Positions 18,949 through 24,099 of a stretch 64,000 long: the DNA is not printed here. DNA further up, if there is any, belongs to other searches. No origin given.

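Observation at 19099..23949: Giant dual GT-C glycosyltransferase with a beta-propeller inserted into a PMT-like module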

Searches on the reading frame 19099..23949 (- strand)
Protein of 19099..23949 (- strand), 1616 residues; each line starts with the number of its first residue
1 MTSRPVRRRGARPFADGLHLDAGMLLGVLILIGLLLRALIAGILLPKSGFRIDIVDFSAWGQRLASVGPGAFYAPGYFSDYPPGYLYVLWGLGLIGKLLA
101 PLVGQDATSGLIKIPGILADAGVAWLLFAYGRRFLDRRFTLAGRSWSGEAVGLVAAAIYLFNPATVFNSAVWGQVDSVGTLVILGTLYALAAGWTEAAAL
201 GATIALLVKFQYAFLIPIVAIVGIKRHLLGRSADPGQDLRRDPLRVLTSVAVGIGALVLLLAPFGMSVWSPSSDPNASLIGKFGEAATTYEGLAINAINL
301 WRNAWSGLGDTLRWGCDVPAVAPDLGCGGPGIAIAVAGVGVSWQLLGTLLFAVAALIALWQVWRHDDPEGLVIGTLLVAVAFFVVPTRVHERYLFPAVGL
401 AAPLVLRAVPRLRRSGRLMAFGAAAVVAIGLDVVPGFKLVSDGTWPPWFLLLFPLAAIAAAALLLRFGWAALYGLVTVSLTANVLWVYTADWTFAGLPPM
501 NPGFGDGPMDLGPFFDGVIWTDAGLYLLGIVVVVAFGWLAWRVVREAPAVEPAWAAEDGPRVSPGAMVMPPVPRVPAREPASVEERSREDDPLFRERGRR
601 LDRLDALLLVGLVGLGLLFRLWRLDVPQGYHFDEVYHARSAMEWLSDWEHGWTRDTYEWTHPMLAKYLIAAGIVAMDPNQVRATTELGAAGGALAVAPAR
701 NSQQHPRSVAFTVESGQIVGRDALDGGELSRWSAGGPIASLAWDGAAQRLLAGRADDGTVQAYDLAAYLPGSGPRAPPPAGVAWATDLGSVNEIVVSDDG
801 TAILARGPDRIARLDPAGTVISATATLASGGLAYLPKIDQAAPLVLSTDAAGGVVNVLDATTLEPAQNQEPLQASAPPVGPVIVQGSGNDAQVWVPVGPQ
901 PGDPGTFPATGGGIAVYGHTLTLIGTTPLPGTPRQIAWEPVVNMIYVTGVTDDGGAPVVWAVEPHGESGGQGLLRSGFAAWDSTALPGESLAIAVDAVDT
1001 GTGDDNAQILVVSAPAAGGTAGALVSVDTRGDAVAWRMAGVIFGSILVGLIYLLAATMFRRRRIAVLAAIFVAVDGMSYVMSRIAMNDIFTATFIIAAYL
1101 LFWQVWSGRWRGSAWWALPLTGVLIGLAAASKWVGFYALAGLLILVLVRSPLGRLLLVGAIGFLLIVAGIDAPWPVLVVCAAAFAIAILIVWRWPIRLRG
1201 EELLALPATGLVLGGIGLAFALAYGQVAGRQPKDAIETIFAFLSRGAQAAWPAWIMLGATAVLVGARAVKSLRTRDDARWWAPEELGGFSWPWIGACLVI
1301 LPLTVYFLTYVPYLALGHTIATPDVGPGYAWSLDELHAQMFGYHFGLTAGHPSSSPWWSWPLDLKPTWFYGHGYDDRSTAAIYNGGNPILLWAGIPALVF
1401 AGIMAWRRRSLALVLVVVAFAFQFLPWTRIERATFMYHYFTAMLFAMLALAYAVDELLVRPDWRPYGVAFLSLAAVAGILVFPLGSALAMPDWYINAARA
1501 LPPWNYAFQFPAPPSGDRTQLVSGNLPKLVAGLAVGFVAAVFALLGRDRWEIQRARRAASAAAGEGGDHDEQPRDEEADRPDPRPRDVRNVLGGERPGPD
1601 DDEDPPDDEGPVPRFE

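Call 4: search_protein_families(library=pfam, proteins=[window:19099-23949:-], max_evalue=1)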
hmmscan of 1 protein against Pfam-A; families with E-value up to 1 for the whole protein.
window:19099-23949:- (1616 aa): 3 families
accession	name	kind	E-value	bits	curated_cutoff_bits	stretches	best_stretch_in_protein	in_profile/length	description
PF16192.10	PMT_4TMC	-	2.6e-19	69.9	32.4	1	1335-1482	7-176/202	C-terminal four TMM region of protein-O-mannosyltransferase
PF02366.24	PMT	-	5.5e-16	59.3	22.7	1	1032-1148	81-198/245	Dolichyl-phosphate-mannose-protein mannosyltransferase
PF06728.19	PIG-U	-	2.5e-07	30.6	24.5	1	110-257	79-224/378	GPI transamidase subunit PIG-U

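Call 5: search_protein_families(library=ncbifam, proteins=[window:19099-23949:-], max_evalue=1)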
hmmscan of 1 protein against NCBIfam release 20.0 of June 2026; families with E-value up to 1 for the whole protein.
window:19099-23949:- (1616 aa): 1 family
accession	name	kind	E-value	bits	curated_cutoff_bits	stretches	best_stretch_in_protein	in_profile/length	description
NF058602.1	PrMnsylTfPmt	equivalog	7e-12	44.9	800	2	1336-1458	334-466/530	protein O-mannosyltransferase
